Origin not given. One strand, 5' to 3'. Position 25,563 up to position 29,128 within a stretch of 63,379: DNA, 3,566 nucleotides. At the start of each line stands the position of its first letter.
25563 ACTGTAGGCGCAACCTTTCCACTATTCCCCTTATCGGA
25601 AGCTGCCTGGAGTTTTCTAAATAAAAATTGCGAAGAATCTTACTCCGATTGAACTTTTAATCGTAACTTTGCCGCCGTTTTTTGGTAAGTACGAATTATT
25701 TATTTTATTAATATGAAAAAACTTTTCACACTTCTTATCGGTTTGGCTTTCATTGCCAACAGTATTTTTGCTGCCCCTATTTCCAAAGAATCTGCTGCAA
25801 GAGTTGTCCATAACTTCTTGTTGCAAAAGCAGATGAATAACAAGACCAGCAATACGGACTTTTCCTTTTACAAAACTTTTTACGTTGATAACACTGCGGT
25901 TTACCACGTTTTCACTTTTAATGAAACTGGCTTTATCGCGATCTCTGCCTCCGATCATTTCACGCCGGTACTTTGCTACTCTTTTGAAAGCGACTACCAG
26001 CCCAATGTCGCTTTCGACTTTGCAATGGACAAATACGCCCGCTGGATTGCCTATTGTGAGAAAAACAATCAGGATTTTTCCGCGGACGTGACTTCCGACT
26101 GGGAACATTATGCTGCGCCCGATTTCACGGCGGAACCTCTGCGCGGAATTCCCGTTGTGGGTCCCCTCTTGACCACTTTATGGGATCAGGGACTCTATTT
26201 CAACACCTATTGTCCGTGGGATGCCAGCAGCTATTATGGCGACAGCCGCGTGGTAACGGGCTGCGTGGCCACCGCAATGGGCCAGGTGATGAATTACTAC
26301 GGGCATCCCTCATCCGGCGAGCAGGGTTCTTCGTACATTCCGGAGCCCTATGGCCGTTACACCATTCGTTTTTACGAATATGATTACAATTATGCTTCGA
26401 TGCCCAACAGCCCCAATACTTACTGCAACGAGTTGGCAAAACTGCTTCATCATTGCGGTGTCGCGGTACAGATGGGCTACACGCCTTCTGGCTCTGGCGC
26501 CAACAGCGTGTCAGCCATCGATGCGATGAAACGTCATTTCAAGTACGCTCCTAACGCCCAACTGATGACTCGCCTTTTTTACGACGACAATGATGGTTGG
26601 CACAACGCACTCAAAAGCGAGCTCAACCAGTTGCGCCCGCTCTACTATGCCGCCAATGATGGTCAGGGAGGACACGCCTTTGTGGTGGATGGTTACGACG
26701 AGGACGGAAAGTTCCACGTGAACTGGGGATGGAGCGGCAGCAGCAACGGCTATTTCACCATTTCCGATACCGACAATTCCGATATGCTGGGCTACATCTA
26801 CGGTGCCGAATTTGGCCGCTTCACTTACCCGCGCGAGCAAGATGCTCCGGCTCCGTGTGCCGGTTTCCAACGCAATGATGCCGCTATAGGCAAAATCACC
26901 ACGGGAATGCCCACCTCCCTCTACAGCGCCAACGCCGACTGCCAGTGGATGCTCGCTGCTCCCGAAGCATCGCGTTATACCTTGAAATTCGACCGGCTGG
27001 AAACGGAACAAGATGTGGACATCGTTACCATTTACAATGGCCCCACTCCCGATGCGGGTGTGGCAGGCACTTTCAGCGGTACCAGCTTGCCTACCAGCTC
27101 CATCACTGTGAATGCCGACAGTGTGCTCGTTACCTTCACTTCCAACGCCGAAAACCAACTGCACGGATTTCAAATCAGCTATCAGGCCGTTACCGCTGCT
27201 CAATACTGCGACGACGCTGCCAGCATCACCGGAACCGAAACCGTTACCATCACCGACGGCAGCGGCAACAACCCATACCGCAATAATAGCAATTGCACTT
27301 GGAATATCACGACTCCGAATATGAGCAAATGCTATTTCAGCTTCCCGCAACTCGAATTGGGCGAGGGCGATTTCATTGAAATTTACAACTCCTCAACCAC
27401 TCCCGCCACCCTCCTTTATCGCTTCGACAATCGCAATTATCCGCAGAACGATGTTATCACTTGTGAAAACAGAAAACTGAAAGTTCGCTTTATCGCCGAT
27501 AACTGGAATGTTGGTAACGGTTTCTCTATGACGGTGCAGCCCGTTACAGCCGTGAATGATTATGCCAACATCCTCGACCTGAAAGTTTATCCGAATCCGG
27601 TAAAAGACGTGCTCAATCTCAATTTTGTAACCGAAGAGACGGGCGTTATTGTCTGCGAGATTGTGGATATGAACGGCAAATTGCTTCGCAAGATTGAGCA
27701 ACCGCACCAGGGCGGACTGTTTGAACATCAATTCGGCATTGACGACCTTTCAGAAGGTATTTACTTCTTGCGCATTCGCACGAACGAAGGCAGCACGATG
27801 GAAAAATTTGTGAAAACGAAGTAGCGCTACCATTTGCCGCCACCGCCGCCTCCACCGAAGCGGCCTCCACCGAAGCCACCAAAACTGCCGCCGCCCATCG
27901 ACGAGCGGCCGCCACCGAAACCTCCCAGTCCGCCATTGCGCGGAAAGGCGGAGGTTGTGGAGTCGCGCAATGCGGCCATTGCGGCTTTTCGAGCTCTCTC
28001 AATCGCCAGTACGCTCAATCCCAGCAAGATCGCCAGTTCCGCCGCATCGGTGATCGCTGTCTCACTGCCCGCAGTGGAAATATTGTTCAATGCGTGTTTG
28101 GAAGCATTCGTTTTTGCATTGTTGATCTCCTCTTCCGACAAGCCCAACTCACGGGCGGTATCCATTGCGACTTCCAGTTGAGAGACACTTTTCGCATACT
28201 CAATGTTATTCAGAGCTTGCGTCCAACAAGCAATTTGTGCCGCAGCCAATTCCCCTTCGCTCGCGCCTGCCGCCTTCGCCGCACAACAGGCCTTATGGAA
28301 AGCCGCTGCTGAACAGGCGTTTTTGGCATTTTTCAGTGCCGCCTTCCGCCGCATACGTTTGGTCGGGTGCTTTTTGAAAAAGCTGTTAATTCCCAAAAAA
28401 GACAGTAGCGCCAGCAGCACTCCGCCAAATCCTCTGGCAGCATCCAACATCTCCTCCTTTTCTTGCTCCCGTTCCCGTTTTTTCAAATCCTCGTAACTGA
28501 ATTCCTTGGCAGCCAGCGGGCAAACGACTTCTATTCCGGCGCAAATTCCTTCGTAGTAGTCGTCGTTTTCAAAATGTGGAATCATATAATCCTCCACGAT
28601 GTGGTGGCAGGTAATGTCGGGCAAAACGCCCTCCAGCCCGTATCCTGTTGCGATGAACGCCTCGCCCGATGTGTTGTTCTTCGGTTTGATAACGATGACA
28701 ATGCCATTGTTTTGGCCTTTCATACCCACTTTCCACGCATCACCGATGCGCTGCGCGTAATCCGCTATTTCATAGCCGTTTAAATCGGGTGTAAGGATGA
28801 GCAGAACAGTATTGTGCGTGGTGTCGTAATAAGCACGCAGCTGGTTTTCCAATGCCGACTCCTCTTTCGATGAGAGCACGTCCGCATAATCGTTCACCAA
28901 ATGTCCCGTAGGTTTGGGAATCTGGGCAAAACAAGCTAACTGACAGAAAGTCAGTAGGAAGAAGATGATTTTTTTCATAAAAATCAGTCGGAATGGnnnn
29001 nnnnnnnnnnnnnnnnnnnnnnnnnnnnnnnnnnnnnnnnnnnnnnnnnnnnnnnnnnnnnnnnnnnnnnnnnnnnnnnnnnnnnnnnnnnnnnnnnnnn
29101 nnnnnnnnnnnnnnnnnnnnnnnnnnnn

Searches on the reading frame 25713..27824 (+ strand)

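Call 46: search_protein_families(library=pfam, proteins=[window:25713-27824:+])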
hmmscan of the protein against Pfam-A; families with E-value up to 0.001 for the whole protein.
window:25713-27824:+ (703 aa): 5 families
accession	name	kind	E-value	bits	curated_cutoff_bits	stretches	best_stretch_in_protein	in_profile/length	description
PF01640.23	Peptidase_C10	-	2.8e-54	184.7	26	1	157-348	1-194/194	Peptidase C10 family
PF00431.26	CUB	-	1e-24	87.4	21.4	2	393-490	10-110/110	CUB domain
PF18962.6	Por_Secre_tail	-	1.8e-13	51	27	1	625-700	1-74/75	Secretion system C-terminal sorting domain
PF13734.11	Inhibitor_I69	-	3.4e-12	47.1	25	1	20-98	1-81/98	Spi protease inhibitor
PF23062.1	CUB_M02D8_5_3rd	-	1.1e-06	29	32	0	510-610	14-111/114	M02D8_5-like, third CUB domain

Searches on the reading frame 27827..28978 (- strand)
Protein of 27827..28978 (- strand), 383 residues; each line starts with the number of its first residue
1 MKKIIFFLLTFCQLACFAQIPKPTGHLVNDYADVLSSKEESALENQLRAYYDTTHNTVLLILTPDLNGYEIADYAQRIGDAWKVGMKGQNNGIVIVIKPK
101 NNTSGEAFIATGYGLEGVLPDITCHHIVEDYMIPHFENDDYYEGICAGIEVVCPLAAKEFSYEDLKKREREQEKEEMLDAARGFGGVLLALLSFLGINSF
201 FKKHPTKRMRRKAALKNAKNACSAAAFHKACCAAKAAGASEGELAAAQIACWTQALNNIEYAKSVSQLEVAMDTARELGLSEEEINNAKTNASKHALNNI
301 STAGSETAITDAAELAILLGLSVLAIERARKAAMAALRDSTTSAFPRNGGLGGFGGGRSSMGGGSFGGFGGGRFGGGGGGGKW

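Call 47: search_protein_families(library=pfam, proteins=[window:27827-28978:-])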
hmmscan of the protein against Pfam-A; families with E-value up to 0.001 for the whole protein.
window:27827-28978:- (383 aa): 1 family
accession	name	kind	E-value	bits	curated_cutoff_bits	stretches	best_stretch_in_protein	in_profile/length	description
PF04536.20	TPM_phosphatase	-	6.9e-36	123.4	22.1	1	28-150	1-120/125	TPM domain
